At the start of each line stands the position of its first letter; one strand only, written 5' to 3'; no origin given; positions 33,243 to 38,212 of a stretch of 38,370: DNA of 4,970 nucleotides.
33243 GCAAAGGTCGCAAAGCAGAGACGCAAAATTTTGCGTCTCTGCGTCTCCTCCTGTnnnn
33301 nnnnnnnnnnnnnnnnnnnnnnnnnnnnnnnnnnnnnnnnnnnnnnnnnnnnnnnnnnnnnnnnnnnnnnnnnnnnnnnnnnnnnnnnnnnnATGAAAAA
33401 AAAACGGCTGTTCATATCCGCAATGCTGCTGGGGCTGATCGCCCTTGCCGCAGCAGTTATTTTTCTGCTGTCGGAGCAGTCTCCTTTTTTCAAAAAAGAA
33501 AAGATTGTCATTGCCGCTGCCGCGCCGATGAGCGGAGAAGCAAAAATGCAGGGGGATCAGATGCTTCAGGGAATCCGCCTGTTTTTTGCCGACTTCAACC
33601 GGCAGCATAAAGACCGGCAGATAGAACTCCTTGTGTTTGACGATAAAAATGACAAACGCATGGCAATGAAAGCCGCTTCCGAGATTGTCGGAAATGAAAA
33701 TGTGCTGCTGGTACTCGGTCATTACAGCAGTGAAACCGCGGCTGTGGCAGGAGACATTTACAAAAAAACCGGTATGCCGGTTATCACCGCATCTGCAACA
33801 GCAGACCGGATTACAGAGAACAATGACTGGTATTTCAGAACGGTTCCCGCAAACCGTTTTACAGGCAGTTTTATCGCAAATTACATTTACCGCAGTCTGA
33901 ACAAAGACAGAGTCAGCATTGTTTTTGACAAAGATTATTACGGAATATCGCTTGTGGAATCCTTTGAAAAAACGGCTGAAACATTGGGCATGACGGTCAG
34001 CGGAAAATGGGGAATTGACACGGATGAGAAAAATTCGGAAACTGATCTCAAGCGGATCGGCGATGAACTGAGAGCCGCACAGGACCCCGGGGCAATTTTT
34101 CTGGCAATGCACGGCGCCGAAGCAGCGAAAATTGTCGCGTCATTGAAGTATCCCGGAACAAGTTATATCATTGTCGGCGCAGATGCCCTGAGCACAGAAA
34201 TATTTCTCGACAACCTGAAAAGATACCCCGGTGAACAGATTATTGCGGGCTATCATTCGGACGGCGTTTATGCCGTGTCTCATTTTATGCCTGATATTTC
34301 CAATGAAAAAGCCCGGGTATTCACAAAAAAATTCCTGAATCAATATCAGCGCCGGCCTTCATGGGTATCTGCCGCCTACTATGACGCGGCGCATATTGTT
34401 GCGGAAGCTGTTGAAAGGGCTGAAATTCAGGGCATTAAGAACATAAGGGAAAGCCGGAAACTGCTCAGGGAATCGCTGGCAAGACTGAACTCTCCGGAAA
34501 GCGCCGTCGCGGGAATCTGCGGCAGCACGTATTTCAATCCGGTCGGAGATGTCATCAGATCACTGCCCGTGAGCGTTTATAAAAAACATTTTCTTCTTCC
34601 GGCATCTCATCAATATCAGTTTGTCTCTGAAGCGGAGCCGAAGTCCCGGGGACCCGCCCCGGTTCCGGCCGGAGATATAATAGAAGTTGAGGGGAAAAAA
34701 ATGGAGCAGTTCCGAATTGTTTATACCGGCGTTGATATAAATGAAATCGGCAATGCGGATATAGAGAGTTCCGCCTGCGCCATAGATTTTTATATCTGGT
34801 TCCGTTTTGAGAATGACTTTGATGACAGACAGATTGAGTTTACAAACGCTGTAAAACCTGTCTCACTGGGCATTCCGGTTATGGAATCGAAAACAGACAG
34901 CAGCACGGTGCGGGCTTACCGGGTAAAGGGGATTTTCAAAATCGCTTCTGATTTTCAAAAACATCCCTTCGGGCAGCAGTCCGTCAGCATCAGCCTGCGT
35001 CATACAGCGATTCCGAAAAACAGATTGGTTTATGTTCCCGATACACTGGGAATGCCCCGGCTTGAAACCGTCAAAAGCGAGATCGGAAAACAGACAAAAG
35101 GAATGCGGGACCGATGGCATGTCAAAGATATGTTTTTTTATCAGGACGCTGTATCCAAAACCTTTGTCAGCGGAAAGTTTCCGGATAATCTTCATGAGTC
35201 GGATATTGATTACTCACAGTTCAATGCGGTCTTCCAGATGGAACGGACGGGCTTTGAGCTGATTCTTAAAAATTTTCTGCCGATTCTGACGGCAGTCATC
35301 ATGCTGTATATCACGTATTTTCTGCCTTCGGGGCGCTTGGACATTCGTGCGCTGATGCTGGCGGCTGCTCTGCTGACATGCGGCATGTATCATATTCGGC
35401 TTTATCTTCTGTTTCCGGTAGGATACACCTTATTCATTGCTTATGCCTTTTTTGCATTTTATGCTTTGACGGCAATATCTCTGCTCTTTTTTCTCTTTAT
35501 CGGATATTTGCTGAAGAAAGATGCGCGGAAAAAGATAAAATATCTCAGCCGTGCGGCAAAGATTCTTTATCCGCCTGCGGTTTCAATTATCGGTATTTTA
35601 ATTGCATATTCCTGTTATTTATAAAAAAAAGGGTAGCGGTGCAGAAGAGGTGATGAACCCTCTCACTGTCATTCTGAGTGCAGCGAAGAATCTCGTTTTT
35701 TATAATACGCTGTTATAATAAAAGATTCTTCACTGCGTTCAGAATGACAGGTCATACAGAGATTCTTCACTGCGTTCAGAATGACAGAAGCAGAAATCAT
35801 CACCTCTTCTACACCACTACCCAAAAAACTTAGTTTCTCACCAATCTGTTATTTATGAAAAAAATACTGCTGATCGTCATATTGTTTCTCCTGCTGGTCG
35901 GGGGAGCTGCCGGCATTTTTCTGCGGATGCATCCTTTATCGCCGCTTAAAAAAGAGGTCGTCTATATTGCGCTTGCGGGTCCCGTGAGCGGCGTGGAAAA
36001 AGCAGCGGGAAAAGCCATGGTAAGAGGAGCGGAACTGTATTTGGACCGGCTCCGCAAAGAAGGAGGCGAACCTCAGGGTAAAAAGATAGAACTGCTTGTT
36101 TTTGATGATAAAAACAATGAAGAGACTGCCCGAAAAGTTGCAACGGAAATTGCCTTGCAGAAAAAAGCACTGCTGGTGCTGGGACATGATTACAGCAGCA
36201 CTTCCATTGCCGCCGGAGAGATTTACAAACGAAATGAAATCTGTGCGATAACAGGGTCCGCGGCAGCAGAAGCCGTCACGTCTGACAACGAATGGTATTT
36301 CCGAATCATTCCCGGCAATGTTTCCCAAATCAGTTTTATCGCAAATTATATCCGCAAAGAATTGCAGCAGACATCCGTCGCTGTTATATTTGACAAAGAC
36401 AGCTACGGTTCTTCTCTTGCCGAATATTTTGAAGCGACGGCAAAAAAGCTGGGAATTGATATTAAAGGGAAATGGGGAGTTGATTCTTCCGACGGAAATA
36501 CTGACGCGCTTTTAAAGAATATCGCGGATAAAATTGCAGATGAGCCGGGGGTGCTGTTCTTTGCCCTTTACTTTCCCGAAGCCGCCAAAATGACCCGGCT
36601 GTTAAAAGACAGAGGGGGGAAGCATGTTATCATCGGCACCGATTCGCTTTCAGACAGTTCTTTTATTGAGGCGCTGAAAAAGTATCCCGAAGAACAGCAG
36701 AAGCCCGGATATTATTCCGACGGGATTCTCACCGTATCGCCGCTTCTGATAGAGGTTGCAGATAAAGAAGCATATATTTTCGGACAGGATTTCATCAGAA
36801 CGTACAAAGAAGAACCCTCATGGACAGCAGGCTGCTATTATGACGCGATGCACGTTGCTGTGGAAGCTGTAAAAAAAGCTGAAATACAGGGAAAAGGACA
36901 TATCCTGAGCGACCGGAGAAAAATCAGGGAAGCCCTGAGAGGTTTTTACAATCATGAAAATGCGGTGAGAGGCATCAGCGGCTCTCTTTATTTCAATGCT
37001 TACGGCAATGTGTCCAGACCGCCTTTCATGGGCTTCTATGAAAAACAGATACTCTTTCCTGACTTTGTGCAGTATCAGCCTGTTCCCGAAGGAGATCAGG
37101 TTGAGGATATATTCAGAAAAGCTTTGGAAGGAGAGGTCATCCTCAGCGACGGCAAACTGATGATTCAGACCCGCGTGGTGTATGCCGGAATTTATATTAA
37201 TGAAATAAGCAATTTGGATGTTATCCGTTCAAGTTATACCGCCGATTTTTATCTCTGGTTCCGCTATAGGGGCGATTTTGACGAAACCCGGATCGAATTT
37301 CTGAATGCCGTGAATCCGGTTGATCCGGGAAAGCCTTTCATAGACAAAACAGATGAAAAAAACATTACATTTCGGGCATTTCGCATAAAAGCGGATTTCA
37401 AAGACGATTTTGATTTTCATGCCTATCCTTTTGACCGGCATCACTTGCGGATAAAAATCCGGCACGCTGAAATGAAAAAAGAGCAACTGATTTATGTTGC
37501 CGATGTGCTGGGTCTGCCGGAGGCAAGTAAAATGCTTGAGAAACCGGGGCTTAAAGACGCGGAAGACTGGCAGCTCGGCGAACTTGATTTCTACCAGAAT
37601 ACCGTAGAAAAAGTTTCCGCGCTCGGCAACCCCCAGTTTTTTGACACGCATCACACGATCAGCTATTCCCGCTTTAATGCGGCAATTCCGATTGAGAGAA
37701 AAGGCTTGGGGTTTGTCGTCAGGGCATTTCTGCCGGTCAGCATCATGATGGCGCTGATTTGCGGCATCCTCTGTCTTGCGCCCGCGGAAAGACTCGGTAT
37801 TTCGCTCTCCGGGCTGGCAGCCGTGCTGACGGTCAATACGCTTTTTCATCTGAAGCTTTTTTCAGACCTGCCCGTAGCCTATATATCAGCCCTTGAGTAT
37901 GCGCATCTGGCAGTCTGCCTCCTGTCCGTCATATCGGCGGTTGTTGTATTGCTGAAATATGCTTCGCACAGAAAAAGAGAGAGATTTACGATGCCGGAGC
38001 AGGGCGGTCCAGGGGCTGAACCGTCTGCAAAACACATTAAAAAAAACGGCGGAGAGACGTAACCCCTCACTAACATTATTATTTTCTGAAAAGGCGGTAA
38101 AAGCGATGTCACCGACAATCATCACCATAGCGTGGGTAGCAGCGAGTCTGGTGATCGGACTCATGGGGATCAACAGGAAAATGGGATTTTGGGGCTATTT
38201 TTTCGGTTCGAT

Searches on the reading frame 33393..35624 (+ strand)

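Call 13: search_protein_families(library=pfam, proteins=[window:33393-35624:+], max_evalue=0.00001)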
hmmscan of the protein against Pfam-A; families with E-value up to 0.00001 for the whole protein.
window:33393-35624:+ (743 aa): 2 families
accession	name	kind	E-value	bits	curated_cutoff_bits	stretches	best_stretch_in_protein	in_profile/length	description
PF13458.12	Peripla_BP_6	-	1.6e-37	130.5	31.7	1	38-344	2-297/343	Periplasmic binding protein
PF01094.35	ANF_receptor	-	1.6e-26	93.6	25.4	1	65-387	10-340/353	Receptor family ligand binding region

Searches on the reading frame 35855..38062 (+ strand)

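Call 13: search_protein_families(library=pfam, proteins=[window:35855-38062:+], max_evalue=0.00001)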
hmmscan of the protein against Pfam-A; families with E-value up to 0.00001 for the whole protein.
window:35855-38062:+ (735 aa): 2 families
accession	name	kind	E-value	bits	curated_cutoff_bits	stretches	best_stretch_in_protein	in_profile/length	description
PF13458.12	Peripla_BP_6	-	6.3e-34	118.6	31.7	1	36-364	2-311/343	Periplasmic binding protein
PF01094.35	ANF_receptor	-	2.2e-20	73.5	25.4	1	63-387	10-341/353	Receptor family ligand binding region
